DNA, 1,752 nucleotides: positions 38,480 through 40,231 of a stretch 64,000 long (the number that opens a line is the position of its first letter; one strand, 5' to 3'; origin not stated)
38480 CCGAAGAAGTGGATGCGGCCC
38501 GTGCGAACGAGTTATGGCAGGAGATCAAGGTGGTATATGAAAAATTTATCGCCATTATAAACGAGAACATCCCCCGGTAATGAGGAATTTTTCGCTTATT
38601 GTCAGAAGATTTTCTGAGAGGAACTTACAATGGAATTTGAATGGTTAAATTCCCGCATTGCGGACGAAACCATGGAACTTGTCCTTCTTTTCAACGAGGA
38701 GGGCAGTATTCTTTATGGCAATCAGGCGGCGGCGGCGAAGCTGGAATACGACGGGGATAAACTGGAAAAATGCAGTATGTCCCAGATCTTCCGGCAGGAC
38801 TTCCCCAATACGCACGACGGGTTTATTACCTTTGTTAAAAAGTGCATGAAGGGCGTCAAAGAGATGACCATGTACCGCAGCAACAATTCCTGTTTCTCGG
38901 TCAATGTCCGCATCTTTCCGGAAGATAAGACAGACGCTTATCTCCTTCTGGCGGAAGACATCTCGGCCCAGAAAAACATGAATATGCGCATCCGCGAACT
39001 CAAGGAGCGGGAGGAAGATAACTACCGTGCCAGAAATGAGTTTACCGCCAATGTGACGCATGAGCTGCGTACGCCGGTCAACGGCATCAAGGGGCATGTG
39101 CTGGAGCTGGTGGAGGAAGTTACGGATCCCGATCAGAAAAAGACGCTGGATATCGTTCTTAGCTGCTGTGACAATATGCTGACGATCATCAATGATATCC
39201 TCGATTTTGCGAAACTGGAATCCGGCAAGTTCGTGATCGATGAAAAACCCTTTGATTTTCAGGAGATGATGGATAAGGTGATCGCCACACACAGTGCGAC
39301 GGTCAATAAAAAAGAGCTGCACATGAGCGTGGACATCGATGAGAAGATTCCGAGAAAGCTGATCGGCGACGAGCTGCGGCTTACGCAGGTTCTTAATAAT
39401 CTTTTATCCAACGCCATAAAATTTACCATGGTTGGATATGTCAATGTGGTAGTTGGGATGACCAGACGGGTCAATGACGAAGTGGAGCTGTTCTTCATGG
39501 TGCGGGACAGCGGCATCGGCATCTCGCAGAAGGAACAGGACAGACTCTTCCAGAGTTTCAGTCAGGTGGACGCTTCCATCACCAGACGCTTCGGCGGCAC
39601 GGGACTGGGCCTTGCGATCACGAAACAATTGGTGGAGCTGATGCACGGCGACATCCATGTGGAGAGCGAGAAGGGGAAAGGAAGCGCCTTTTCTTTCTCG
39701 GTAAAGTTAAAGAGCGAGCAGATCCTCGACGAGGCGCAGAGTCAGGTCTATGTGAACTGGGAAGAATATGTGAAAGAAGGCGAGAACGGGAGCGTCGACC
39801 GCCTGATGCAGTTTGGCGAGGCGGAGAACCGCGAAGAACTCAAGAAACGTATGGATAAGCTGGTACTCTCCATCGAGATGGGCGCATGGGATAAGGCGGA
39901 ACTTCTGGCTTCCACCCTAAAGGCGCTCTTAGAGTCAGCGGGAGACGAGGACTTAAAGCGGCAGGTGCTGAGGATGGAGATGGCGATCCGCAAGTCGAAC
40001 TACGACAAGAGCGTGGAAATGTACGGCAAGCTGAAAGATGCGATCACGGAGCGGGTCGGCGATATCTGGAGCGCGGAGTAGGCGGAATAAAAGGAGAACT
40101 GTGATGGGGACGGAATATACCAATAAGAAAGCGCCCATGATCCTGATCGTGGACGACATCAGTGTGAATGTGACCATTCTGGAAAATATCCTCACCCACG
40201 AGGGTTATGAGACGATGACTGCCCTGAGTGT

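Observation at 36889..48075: Ten-gene chemosensory operon combined with a PAS kinase, a stand-alone Hpt and two REC-HD-GYP outputs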

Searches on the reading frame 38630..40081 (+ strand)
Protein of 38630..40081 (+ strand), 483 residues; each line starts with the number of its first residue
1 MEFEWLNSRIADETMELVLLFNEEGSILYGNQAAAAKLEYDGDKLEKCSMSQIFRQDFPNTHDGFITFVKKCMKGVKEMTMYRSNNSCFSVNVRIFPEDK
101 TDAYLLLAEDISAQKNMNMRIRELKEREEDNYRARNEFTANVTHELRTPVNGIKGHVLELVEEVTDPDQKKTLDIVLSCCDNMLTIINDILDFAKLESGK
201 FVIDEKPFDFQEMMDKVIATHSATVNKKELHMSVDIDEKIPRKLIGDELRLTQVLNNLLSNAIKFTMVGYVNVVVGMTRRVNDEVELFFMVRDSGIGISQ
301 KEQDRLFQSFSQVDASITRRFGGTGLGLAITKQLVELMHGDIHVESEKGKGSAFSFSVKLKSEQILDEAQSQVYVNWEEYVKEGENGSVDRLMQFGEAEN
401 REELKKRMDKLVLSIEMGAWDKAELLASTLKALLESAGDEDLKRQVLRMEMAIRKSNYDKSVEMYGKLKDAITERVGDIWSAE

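Call 3: search_protein_families(library=pfam, proteins=[window:38630-40081:+], max_evalue=0.01)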
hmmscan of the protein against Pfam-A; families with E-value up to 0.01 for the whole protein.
window:38630-40081:+ (483 aa): 4 families
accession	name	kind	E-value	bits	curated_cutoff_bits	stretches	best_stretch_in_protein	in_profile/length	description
PF02518.31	HATPase_c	-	1.5e-27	96.6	26.4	1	246-361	1-110/111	Histidine kinase-, DNA gyrase B-, and HSP90-like ATPase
PF00512.31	HisKA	-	5e-19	68.6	26.9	1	134-199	1-66/66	His Kinase A (phospho-acceptor) domain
PF13426.13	PAS_9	-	1.4e-06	28.9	27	1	20-112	6-102/103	PAS domain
PF08448.16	PAS_4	-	0.0032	18.1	23.1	1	13-115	3-109/110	PAS fold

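Call 39: search_protein_families(library=ncbifam, proteins=[window:38630-40081:+], max_evalue=0.00001)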
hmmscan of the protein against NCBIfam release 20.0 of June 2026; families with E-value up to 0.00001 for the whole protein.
window:38630-40081:+ (483 aa): 78 families (the best 25 are shown)
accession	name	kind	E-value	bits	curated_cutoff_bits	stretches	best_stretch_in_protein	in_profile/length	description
NF008318.0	PRK11107.1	equivalog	4.2e-84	283.2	890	1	123-368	281-526/920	two-component sensor histidine kinase BarA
TIGR02956.1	TMAO_torS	equivalog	2.4e-71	241.1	676.5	1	126-371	455-693/967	TMAO reductase system sensor histidine kinase/response regulator TorS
NF041947.1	LuxQ_Vibrio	equivalog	1.1e-70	238.5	1200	1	18-371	362-707/843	quorum-sensing autoinducer 2 sensor kinase/phosphatase LuxQ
NF045901.1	HisKinLetSLeg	equivalog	2.1e-68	231.2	1650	1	113-362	273-520/906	two-component system sensor histidine kinase LetS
NF008099.0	PRK10841.1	equivalog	1.4e-63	215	920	1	110-370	445-700/949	two-component system sensor histidine kinase RcsC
NF046044.1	PnpS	equivalog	2.1e-61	208.1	400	1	10-357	60-388/390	two-component system histidine kinase PnpS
NF011874.0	PRK15347.1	equivalog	8e-58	196.2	852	1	123-365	386-619/921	two component system sensor kinase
NF008302.0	PRK11091.1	equivalog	1.3e-56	192.2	838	1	123-364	271-510/779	aerobic respiration two-component sensor histidine kinase ArcB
TIGR02966.1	phoR_proteo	equivalog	1.7e-55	188.4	334.2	1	14-357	15-332/333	phosphate regulon sensor histidine kinase PhoR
NF038297.2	hybrid_HK_HrmK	equivalog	3.6e-54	184.4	725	1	116-373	216-470/607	hybrid histidine kinase/response regulator HrmK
NF047874.1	MASE3_PAS_HK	subfamily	9.6e-53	179.9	560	1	18-372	277-635/655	MASE3 domain-containing sensor histidine kinase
NF033092.0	HK_WalK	equivalog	6.1e-49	167.1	725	1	130-358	367-592/594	cell wall metabolism sensor histidine kinase WalK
NF008543.0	PRK11466.1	equivalog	5.6e-46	156.9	982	1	75-363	384-665/914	TMAO reductase system sensor histidine kinase/response regulator TorS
NF041735.1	hist_kin_RppB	equivalog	3.8e-41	141.3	400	1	131-356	212-435/438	two-component system sensor histidine kinase RppB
NF045911.1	TCSHisKinNblS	equivalog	3.7e-38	131.3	1000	1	6-360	271-620/621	two-component system sensor histidine kinase NblS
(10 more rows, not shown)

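Call 52: find_homologous_proteins(query=window:38630-40078:+, max_evalue=1e-20)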
Query window:38630-40078:+ (483 aa): 7974 proteins with E <= 1e-20 among 8000 candidates; the best 120 are listed.
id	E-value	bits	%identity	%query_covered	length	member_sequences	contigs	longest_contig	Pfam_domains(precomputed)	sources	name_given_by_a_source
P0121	5.0e-297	1003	94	100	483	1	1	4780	PF13426.14,PF02518.32,PF00512.32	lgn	-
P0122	6.9e-297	1003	94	100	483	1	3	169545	PF13426.14,PF02518.32,PF00512.32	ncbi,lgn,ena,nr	ncbi:MAG: hypothetical protein K2O59_01110 [Lachnospiraceae bacterium]|nr:hypothetical protein [Lach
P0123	1.1e-296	1002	94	100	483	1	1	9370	PF13426.14,PF02518.32,PF00512.32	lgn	-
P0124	2.1e-296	1001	94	100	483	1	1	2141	PF13426.14,PF02518.32,PF00512.32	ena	-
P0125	2.1e-296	1001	94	100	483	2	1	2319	PF13426.14,PF02518.32,PF00512.32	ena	-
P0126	1.1e-295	999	94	100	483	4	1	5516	PF13426.14,PF02518.32,PF00512.32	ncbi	-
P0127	1.1e-295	999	94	100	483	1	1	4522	PF02518.32,PF00512.32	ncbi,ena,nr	ncbi:MAG: hypothetical protein K2M22_06160 [Lachnospiraceae bacterium]|nr:hypothetical protein [Lach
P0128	3.2e-295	997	94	100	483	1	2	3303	PF13426.14,PF02518.32,PF00512.32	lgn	-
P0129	8.6e-294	992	93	100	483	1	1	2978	PF13426.14,PF02518.32,PF00512.32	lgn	-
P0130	1.0e-293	992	93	100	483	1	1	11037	PF13426.14,PF02518.32,PF00512.32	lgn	-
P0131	2.0e-284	962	90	100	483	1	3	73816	PF13426.14,PF02518.32,PF00512.32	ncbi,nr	ncbi:MAG: ATP-binding protein [Bacteroidales bacterium]|nr:ATP-binding protein [Bacteroidales bacter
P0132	1.0e-283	959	90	100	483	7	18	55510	PF13426.14,PF02518.32,PF00512.32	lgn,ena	-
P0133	3.1e-283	958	90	100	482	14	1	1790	PF13426.14,PF02518.32,PF00512.32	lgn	-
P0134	4.8e-283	957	89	100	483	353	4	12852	PF13426.14,PF02518.32,PF00512.32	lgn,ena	-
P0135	1.2e-282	956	89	100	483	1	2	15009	PF13426.14,PF02518.32,PF00512.32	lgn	-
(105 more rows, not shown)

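Call 65: predict_structure(alignment_id=A4)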
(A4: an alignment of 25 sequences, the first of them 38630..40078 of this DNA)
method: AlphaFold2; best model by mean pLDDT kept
length: 483 residues; sequences in the alignment: 25
mean_pLDDT: 73.8   pTM: 0.47
mean pLDDT of the five models: 73.8, 70.5, 69.3, 64.8, 64.1
residues with pLDDT >= 90: 1; 70-90: 334; 50-70: 116; < 50: 32
segments of 3 or more residues with pLDDT < 50: 1-3, 62-65, 368-370, 372-378, 382-391
pLDDT, mean of each block of 10 residues (from residue 1): 51 70 82 84 80 72 52 69 86 75 80 79 77 72 77 85 85 79 73 68 78 84 73 81 85 85 73 82 82 68 65 53 67 78 67 81 62 49 45 61 79 80 72 70 85 86 88 76 43
secondary structure, 60 per line:
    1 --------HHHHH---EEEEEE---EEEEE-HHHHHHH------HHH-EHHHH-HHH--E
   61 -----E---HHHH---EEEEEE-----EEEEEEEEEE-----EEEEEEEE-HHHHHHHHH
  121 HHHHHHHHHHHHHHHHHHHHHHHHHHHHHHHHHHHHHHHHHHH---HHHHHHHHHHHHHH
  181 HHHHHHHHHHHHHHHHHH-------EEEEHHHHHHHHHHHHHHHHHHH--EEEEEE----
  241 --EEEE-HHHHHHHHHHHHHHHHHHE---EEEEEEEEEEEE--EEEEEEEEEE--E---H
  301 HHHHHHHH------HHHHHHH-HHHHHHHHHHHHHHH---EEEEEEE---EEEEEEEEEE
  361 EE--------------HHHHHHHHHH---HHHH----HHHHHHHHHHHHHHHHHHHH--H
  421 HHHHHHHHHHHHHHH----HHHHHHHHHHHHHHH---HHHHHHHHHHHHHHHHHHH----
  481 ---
elements in order: H9-13 E17-22 E26-30 H32-38 H50-53 H70-73 E77-82 E88-97 E103-110 H112-163 H167-198 E206-209 H210-228 E231-236 E243-246 H248-265 E270-281 E284-293 H300-308 H315-321 H323-337 E341-347 E351-362 H377-386 H390-393 H398-417 H420-435 H440-454 H458-476

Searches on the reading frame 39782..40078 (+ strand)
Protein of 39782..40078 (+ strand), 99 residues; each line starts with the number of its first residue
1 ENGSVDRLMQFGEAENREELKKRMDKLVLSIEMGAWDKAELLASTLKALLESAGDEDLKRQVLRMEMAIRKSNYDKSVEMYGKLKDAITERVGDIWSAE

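Call 35: search_solved_structures(query=A2, max_evalue=10, show_alignments=2)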
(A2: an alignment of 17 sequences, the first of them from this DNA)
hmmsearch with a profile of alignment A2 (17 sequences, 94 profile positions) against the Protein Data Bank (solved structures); distinct sequences matched with E-value up to 10: 6.
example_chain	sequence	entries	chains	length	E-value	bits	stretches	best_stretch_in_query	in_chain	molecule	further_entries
5t5h_N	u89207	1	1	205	0.14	15.2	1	6-52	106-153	60S ribosomal protein L13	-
7udj_H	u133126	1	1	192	0.25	14.4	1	39-61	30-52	De novo designed helical repeat protein RPB_PEW3_R4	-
8bd3_U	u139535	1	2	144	0.31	14.1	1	32-91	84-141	Chloroplast oxygen-evolving enhancer protein 3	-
9hd7_Q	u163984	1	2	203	0.59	13.2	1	32-91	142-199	Chloroplast oxygen-evolving enhancer protein 3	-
10lg_A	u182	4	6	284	0.7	13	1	23-56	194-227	Positive transcriptional regulator MutR family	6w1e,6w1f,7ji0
8znk_A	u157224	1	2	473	1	12.5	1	40-75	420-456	chromone glycosyltransferase (UGT93BB1)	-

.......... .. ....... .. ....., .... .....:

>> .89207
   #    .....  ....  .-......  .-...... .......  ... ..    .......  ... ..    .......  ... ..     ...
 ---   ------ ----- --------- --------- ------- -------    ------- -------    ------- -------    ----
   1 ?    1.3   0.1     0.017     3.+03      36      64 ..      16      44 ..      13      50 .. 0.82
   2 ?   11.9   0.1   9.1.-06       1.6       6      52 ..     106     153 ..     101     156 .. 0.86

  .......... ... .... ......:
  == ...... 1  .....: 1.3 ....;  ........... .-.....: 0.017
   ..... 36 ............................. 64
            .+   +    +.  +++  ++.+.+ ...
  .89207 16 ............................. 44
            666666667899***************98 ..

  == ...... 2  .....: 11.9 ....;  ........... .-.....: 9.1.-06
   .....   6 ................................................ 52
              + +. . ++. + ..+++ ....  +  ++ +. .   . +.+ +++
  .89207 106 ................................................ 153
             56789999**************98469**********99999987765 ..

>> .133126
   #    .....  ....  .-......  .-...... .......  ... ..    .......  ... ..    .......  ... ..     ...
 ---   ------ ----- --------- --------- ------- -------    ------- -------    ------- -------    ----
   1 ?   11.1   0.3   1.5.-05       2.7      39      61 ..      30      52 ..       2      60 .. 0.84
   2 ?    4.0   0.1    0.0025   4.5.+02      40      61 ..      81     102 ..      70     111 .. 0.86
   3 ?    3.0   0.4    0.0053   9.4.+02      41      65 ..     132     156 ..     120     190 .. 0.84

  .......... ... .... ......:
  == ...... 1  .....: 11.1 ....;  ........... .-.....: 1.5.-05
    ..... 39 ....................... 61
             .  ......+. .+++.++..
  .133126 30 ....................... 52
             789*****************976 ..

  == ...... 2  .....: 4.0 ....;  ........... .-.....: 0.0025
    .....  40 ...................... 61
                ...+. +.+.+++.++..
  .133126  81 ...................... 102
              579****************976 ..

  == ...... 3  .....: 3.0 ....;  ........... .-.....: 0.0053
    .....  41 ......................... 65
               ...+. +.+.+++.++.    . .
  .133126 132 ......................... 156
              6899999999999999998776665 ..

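Call 74: predict_structure(alignment_id=A5)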
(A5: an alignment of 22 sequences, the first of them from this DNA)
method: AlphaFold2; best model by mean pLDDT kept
length: 92 residues; sequences in the alignment: 22
mean_pLDDT: 89.9   pTM: 0.81
mean pLDDT of the five models: 89.9, 89.8, 88.8, 88.5, 86.7
residues with pLDDT >= 90: 63; 70-90: 22; 50-70: 5; < 50: 2
segments of 3 or more residues with pLDDT < 50: none
pLDDT, mean of each block of 10 residues (from residue 1): 67 94 98 96 86 96 98 96 87 51
secondary structure, 60 per line:
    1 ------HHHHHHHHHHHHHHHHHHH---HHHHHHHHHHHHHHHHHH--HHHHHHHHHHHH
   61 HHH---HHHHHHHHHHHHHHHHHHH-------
elements in order: H7-25 H29-46 H49-63 H67-85

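Call 77: fold_search(model_id=the predicted structure, library=pdb)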
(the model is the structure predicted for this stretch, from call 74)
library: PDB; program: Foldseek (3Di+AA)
matches with E <= 10: 423; with E <= 0.001: 0
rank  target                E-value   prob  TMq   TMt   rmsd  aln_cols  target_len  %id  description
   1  9k8d_A                2.1e-02  1.00  0.73  0.78   2.0        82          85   18  Cryo-EM structure of C3 symmetric interface of designed zinc-induced tetrahedron Cage-t32-Zn1-HEHE-34 (released 2025-10-29)
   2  1yvi_B                4.7e-02  1.00  0.66  0.48   3.1        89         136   12  X-RAY STRUCTURE OF PUTATIVE HISTIDINE-CONTAINING PHOSPHOTRANSFER PROTEIN FROM RICE, AK104879 (released 2005-02-22)
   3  1wn0_B                8.9e-02  1.00  0.64  0.50   2.7        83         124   14  Crystal Structure of Histidine-containing Phosphotransfer Protein, ZmHP2, from maize (released 2005-01-25)
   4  1nze                  9.4e-02  0.99  0.56  0.47   5.1       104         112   19  Crystal structure of PsbQ polypeptide of photosystem II from higher plants (released 2003-08-26)
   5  8bd3_U                1.0e-01  1.00  0.60  0.39   5.4        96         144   18  Cryo-EM structure of the Photosystem II - LHCII supercomplex from Chlorella ohadi (released 2023-08-09)
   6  1yvi_A                1.2e-01  1.00  0.64  0.45   2.6        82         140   13  X-RAY STRUCTURE OF PUTATIVE HISTIDINE-CONTAINING PHOSPHOTRANSFER PROTEIN FROM RICE, AK104879 (released 2005-02-22)
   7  9i4t_Q                1.2e-01  0.99  0.53  0.37   4.9        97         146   16  Photosystem II from Arabidopsis thaliana (released 2026-03-25)
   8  9k8d_B                1.3e-01  1.00  0.73  0.77   2.0        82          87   18  Cryo-EM structure of C3 symmetric interface of designed zinc-induced tetrahedron Cage-t32-Zn1-HEHE-34 (released 2025-10-29)
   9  9k8b                  1.4e-01  1.00  0.73  0.33   2.3        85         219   20  Cryo-EM structure of monomer of designed zinc-induced tetrahedron Cage-t32-Zn1-HEHE-34 (released 2025-10-29)
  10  2mwq_MODEL_1_A        1.5e-01  0.99  0.56  0.38   4.2       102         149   16  Solution structure of PsbQ from spinacia oleracea (released 2015-07-29)
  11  1vyk                  1.9e-01  0.98  0.56  0.43   5.7       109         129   18  CRYSTAL STRUCTURE OF PSBQ PROTEIN OF PHOTOSYSTEM II FROM HIGHER PLANTS (released 2005-05-26)
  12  1wn0_C                2.1e-01  1.00  0.65  0.46   2.7        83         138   14  Crystal Structure of Histidine-containing Phosphotransfer Protein, ZmHP2, from maize (released 2005-01-25)
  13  9k8a_A                2.2e-01  1.00  0.74  0.33   2.1        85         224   19  Cryo-EM structure of designed zinc-induced tetrahedron Cage-t32-Zn1-HEHE-34 (released 2025-10-29)
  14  4yuu_Q2               2.2e-01  0.99  0.60  0.51   4.6        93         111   15  Crystal structure of oxygen-evolving photosystem II from a red alga (released 2016-01-20)
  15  9ifm_Q                2.2e-01  0.99  0.63  0.41   5.1       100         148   16  STRUCTURE OF UNSTACKED C2S2-TYPE PSII-LHCII SUPERCOMPLEX FROM PISUM SATIVUM (released 2026-01-28)
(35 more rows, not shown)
